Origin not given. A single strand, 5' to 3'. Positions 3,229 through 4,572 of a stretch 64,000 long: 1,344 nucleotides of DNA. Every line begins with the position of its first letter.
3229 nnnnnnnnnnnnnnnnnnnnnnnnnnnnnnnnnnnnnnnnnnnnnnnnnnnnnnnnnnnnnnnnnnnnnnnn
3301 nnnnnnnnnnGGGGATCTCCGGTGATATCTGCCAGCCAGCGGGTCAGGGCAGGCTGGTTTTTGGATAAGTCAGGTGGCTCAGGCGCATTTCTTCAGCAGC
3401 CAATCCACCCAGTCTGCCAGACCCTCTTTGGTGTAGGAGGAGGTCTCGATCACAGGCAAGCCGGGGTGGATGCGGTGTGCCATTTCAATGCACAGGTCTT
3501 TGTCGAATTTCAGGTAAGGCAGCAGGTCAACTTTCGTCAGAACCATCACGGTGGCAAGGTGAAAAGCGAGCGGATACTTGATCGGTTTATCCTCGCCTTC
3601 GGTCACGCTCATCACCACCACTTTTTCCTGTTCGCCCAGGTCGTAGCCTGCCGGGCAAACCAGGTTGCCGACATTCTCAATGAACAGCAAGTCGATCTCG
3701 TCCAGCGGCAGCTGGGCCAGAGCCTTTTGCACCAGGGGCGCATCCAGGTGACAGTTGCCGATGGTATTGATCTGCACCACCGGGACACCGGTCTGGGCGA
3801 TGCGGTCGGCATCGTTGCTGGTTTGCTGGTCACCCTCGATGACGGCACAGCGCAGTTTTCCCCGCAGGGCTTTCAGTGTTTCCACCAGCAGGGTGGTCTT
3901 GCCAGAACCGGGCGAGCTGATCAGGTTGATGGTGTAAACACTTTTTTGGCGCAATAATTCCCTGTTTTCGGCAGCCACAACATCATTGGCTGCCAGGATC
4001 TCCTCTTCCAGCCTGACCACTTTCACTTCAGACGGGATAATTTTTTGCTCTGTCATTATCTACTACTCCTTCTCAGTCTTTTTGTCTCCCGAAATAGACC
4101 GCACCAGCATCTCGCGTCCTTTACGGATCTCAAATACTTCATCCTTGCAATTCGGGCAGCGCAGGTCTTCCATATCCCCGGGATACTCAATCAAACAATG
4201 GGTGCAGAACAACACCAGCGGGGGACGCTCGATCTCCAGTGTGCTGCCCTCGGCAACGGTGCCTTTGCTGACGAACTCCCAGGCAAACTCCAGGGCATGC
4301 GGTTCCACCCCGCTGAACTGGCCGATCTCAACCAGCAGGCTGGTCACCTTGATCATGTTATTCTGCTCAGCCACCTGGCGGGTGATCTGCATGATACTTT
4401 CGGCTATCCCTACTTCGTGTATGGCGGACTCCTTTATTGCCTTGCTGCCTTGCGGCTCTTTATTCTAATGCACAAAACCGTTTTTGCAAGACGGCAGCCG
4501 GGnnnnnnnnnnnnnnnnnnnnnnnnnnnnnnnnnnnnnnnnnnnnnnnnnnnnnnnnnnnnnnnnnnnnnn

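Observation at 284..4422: Nickel chaperones HypA/HypB in an operon with an AraM-type glycerol-1-phosphate dehydrogenase, an AraL-type phosphatase and DegV; no hydrogenase in the window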

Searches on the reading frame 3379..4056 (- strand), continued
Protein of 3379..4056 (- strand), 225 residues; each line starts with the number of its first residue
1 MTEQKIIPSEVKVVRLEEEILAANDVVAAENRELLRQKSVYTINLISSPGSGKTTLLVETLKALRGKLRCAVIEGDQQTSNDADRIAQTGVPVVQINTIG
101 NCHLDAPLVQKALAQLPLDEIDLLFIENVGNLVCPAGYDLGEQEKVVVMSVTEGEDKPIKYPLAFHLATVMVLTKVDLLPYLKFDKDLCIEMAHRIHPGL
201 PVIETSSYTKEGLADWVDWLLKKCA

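Call 54: find_encoding_contigs(protein=P0206, flank=10000, max_places=1)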
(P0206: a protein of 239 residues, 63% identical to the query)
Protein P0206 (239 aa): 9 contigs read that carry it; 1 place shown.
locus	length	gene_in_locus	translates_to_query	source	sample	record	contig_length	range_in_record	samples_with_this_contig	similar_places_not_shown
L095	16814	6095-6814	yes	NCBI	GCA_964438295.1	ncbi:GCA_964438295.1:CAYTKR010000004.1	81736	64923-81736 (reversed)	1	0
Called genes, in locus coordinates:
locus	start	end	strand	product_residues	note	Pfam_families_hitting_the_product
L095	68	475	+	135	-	PF19851:DUF6326 (weak)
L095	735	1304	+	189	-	PF03724:META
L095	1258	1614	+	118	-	-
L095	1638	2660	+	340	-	PF00248:Aldo_ket_red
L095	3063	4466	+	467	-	PF01565:FAD_binding_4, PF02913:FAD-oxidase_C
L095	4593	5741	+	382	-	PF12837:Fer4_6 (faint), PF12838:Fer4_7 (weak), PF13237:Fer4_10 (weak), PF14697:Fer4_21 (weak), PF25160:LdpA_Fe-S-bd, PF00037:Fer4 (weak)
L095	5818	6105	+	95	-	PF01155:HypA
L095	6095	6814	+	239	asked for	PF02492:cobW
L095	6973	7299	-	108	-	-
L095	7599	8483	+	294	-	PF08123:DOT1, PF13847:Methyltransf_31 (faint)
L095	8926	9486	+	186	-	PF00990:GGDEF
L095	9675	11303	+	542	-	PF07603:Lcl_C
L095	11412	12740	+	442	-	PF05935:Arylsulfotrans, PF14269:Arylsulfotran_2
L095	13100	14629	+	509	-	PF14269:Arylsulfotran_2, PF05935:Arylsulfotrans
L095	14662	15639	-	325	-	-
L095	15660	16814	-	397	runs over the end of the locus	PF00924:MS_channel_2nd, PF21082:MS_channel_3rd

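Call 55: find_encoding_contigs(protein=P0177, flank=10000, max_places=1)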
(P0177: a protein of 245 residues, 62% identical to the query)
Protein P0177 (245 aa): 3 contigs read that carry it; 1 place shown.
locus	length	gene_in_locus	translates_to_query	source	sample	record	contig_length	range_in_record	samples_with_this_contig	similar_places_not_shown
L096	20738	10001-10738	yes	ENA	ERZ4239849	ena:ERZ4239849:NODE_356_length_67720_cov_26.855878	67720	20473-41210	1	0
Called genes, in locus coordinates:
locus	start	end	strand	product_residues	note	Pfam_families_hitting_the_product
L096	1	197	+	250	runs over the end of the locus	-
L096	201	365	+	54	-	-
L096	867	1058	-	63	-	PF09723:Zn_ribbon_8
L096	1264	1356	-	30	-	-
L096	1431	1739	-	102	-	PF01022:HTH_5, PF12840:HTH_20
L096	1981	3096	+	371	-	PF02073:Peptidase_M29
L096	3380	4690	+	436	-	PF13531:SBP_bac_11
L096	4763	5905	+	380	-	PF01497:Peripla_BP_2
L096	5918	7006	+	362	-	PF01032:FecCD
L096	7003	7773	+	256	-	PF13476:AAA_23 (faint), PF00005:ABC_tran, PF02463:SMC_N (weak), PF13175:AAA_15 (faint), PF13555:AAA_29 (weak), PF13304:AAA_21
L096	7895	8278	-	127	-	PF02566:OsmC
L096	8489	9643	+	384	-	PF00037:Fer4 (faint)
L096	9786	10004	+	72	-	PF01155:HypA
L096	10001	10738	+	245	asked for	PF02492:cobW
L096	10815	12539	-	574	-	PF07833:Cu_amine_oxidN1, PF08239:SH3_3 (weak), PF00704:Glyco_hydro_18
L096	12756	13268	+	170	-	PF04542:Sigma70_r2, PF04545:Sigma70_r4 (faint), PF08281:Sigma70_r4_2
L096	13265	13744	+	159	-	-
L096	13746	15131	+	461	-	PF04519:Bactofilin (faint), PF26514:DUF8173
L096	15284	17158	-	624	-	PF16949:ABC_tran_2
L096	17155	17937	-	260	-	PF00005:ABC_tran, PF13304:AAA_21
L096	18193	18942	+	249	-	PF00481:PP2C (weak), PF13672:PP2C_2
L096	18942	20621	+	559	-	PF00069:Pkinase, PF07714:PK_Tyr_Ser-Thr, PF01636:APH (faint), PF03109:ABC1 (weak), PF03793:PASTA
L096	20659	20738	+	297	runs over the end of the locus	PF16745:RsgA_N, PF03193:RsgA_GTPase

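Call 56: find_homologous_proteins(query=L090:8498-9649:+, max_evalue=1e-10)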
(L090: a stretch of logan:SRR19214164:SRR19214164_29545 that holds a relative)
Query L090:8498-9649:+ (383 aa): 158 proteins with E <= 1e-10 among 4117 candidates; the best 120 are listed.
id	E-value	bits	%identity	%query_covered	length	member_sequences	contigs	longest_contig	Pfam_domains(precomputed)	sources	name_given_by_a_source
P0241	3.7e-261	884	100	100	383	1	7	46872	PF14697.12,PF12797.13,PF12837.13,PF00037.33,PF12838.13,PF25160.2,PF13237.12,PF13187.12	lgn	-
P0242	1.2e-194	665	73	100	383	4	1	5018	PF14697.12,PF12837.13,PF00037.33,PF12838.13,PF25160.2,PF13237.12,PF13187.12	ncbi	-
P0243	7.7e-188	642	71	100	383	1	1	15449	PF12837.13,PF00037.33,PF12838.13,PF25160.2,PF13237.12,PF13187.12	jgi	jgi:Pyruvate/2-oxoacid:ferredoxin oxidoreductase delta subunit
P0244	9.4e-159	547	60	100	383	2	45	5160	PF12837.13,PF00037.33,PF12838.13,PF13187.12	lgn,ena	-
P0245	4.1e-156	538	59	100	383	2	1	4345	PF12837.13,PF00037.33,PF12838.13,PF25160.2,PF13237.12,PF13187.12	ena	-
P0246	1.5e-150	520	58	100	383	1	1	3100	PF12797.13,PF00037.33,PF12838.13,PF25160.2,PF13237.12,PF13187.12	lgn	-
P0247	1.9e-150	519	59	100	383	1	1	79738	PF12797.13,PF00037.33,PF12838.13,PF25160.2,PF13237.12,PF13187.12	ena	-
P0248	2.5e-150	519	58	100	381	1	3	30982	PF12837.13,PF00037.33,PF12838.13,PF25160.2,PF13237.12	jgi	jgi:Fe-S-cluster-containing hydrogenase component 2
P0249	9.9e-150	517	58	100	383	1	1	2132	PF12797.13,PF00037.33,PF12838.13,PF25160.2,PF13237.12,PF13187.12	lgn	-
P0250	2.5e-149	516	58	100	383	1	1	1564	PF12797.13,PF00037.33,PF12838.13,PF25160.2,PF13237.12,PF13187.12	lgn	-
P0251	2.9e-149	515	58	100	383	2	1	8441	PF12797.13,PF00037.33,PF12838.13,PF25160.2,PF13237.12,PF13187.12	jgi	jgi:ferredoxin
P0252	2.9e-149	515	57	100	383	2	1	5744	PF00037.33,PF12838.13,PF25160.2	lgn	-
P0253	3.5e-149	515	58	100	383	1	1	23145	PF12797.13,PF12837.13,PF00037.33,PF12838.13,PF25160.2,PF13237.12,PF13187.12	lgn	-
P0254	4.7e-149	515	57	100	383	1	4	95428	PF12837.13,PF00037.33,PF12838.13,PF25160.2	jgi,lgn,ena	jgi:Fe-S-cluster-containing hydrogenase component 2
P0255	7.1e-149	514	57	100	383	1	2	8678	PF12797.13,PF12837.13,PF00037.33,PF12838.13,PF25160.2,PF13187.12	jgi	jgi:Pyruvate/2-oxoacid:ferredoxin oxidoreductase delta subunit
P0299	9.8e-86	306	64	55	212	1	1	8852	PF12837.13,PF00037.33,PF12838.13,PF25160.2,PF13237.12,PF13187.12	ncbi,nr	ncbi:MAG TPA: 4Fe-4S dicluster domain-containing protein, partial [Anaerolineaceae bacterium]|nr:4Fe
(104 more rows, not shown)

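Call 57: find_encoding_contigs(protein=P0299, flank=10000, max_places=4)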
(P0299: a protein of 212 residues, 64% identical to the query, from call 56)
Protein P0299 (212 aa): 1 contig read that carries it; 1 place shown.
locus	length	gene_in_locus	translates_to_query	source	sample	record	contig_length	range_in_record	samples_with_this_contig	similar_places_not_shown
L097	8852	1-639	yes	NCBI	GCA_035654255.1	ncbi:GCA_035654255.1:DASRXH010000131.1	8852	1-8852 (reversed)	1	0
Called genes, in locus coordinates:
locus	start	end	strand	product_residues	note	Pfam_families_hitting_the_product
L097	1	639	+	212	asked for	PF12837:Fer4_6 (faint), PF12838:Fer4_7 (faint), PF13237:Fer4_10, PF13187:Fer4_9, PF25160:LdpA_Fe-S-bd (weak), PF00037:Fer4 (weak)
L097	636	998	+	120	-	PF01155:HypA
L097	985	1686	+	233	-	PF02492:cobW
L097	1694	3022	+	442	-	PF07690:MFS_1, PF03092:BT1 (weak), PF03137:OATP (weak), PF07690:MFS_1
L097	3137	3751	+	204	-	PF00440:TetR_N, PF16295:TetR_C_10 (weak)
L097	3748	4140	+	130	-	-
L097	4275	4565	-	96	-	PF01909:NTP_transf_2, PF18765:Polbeta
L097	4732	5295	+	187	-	PF00156:Pribosyltran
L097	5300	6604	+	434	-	PF00709:Adenylsucc_synt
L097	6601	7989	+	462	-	PF00206:Lyase_1, PF10397:ADSL_C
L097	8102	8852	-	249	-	PF02517:Rce1-like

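Call 65: find_encoding_contigs(protein=P0145, flank=10000, max_places=1)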
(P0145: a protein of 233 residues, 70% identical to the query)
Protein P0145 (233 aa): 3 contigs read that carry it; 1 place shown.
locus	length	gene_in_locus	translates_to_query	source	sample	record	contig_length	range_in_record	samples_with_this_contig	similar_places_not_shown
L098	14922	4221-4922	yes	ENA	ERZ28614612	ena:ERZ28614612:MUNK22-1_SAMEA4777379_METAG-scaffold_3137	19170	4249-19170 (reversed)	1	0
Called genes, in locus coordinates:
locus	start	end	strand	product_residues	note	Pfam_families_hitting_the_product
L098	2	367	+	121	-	?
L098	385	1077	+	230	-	-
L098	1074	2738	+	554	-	PF00111:Fer2, PF17651:Raco_middle, PF14574:RACo_C_ter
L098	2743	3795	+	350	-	PF01008:IF-2B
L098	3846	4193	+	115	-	PF01155:HypA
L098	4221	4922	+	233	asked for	PF02492:cobW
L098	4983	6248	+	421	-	PF13685:Fe-ADH_2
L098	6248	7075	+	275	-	PF00702:Hydrolase, PF13344:Hydrolase_6, PF13242:Hydrolase_like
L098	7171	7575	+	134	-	PF11731:Cdd1 (faint), PF14520:HHH_5 (weak), PF14229:DUF4332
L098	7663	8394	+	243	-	-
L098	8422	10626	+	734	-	PF11369:DUF3160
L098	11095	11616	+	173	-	PF09587:PGA_cap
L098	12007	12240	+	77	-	-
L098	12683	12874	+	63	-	-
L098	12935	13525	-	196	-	PF00300:His_Phos_1, PF01297:ZnuA (faint)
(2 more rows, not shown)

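Call 77: predict_structure(alignment_id=A4)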
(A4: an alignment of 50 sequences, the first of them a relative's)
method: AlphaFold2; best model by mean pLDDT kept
length: 383 residues; sequences in the alignment: 50
mean_pLDDT: 88.3   pTM: 0.87
mean pLDDT of the five models: 88.3, 85.6, 84.7, 84.2, 84.1
residues with pLDDT >= 90: 251; 70-90: 104; 50-70: 9; < 50: 19
segments of 3 or more residues with pLDDT < 50: 154-169
pLDDT, mean of each block of 10 residues (from residue 1): 82 85 92 97 94 97 97 98 95 95 96 96 86 77 89 45 40 80 94 95 93 96 98 97 96 89 94 87 82 93 95 94 92 92 88 87 87 74 53
secondary structure, 60 per line:
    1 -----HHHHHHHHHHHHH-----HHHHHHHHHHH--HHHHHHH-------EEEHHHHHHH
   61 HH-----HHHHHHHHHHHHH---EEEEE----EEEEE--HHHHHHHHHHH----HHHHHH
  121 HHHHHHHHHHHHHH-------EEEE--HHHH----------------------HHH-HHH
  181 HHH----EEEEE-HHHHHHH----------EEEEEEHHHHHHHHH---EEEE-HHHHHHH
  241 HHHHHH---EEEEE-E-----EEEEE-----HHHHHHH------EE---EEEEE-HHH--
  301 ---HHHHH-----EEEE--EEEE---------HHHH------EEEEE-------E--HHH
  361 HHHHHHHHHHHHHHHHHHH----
elements in order: H6-18 H24-34 H37-43 E51-53 H54-62 H68-80 E84-88 E93-97 H100-110 H115-134 E142-145 H148-151 H178-183 E188-192 H194-200 E211-216 H217-225 E229-232 H234-246 E250-254 E262-266 H272-278 E290-294 H304-308 E314-317 E320-323 H333-336 E343-347 H358-379

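Call 79: fold_search(model_id=the predicted structure, library=pdb)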
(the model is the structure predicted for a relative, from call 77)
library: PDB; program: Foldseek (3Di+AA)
matches with E <= 10: 1114; with E <= 0.001: 2
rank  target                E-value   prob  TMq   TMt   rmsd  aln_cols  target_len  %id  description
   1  8rvy_A                2.3e-04  1.00  0.15  0.09  10.9        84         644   31  CryoEM structure of the Elp-Hdr complex of Methanothermobacter marburgensis state 1 (composite structure) (released 2025-05-14)
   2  8rvu_A                9.6e-04  1.00  0.14  0.08  10.7        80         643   32  CryoEM structure of the Elp-Hdr complex of Methanothermobacter marburgensis state 2 (composite structure) (released 2025-05-14)
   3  9bt4_H                1.9e-03  1.00  0.16  0.68   1.3        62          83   35  Pyruvate:Ferredoxin Oxidoreductase from Methanosarcina acetivorans (released 2024-10-09)
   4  9bt4_G                4.3e-03  1.00  0.16  0.68   1.4        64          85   34  Pyruvate:Ferredoxin Oxidoreductase from Methanosarcina acetivorans (released 2024-10-09)
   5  5exe_B                4.3e-03  1.00  0.16  0.20   2.2        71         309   31  Crystal structure of oxalate oxidoreductase from Moorella thermoacetica bound with carboxy-TPP adduct (released 2015-12-30)
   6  5exd_B                5.2e-03  1.00  0.16  0.21   1.8        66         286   32  Crystal structure of oxalate oxidoreductase from Moorella thermoacetica bound with carboxy-di-oxido-methyl-TPP (COOM-T (released 2015-12-30)
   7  5c4i_B                5.8e-03  1.00  0.15  0.19   1.2        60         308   35  Structure of an Oxalate Oxidoreductase (released 2015-07-01)
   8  5c4i_E                5.8e-03  1.00  0.16  0.19   1.7        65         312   34  Structure of an Oxalate Oxidoreductase (released 2015-07-01)
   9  5exd_H                1.1e-02  1.00  0.16  0.21   2.2        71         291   31  Crystal structure of oxalate oxidoreductase from Moorella thermoacetica bound with carboxy-di-oxido-methyl-TPP (COOM-T (released 2015-12-30)
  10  7bkd_A                1.1e-02  1.00  0.14  0.08  11.1        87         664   32  Formate dehydrogenase - heterodisulfide reductase - formylmethanofuran dehydrogenase complex from Methanospirillum hun (released 2021-09-29)
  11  5exd_K                1.5e-02  1.00  0.15  0.21   1.3        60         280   35  Crystal structure of oxalate oxidoreductase from Moorella thermoacetica bound with carboxy-di-oxido-methyl-TPP (COOM-T (released 2015-12-30)
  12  5exe_E                1.5e-02  1.00  0.15  0.20   1.3        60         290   35  Crystal structure of oxalate oxidoreductase from Moorella thermoacetica bound with carboxy-TPP adduct (released 2015-12-30)
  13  5exd_E                1.8e-02  1.00  0.15  0.20   1.3        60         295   35  Crystal structure of oxalate oxidoreductase from Moorella thermoacetica bound with carboxy-di-oxido-methyl-TPP (COOM-T (released 2015-12-30)
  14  1sfx_A                2.0e-02  1.00  0.16  0.49   7.8       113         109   19  X-ray crystal structure of putative HTH transcription regulator from Archaeoglobus fulgidus (released 2004-08-03)
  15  5t5i_N                2.3e-02  0.99  0.19  0.22  16.9       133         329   15  TUNGSTEN-CONTAINING FORMYLMETHANOFURAN DEHYDROGENASE FROM METHANOTHERMOBACTER WOLFEII, ORTHORHOMBIC FORM AT 1.9 A (released 2016-10-19)
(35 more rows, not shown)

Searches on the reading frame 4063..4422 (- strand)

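Call 3: search_protein_families(library=pfam, proteins=[window:4063-4422:-])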
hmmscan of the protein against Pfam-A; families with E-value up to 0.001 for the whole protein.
window:4063-4422:- (119 aa): 1 family
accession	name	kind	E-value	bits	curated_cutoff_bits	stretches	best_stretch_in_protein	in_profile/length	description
PF01155.25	HypA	-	1.3e-30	106.2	28.9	1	2-110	2-110/112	Hydrogenase/urease nickel incorporation, metallochaperone, hypA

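Call 4: search_protein_families(library=ncbifam, proteins=[window:4063-4422:-])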
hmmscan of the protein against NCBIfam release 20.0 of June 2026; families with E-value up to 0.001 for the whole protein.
window:4063-4422:- (119 aa): 6 families
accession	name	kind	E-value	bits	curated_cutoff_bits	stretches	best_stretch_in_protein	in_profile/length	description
TIGR00100.1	hypA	equivalog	4.5e-29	100.9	88.1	1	1-113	1-114/116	hydrogenase maturation nickel metallochaperone HypA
NF001976.0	PRK00762.1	equivalog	7.5e-20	71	146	1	1-117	1-123/124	hydrogenase maturation nickel metallochaperone HypA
NF009046.0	PRK12380.1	subfamily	1.3e-19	70.6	113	1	1-111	1-111/113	hydrogenase/urease nickel incorporation protein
NF002979.0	PRK03681.1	subfamily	2e-17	63.5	121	1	1-111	1-112/116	hydrogenase/urease nickel incorporation protein HypA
NF003008.0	PRK03824.1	equivalog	1.4e-15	57.4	125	1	1-79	1-79/135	hydrogenase nickel incorporation protein HypA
NF001839.0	PRK00564.1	equivalog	1.1e-13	51.4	112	1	1-110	1-112/117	hydrogenase/urease nickel incorporation protein HypA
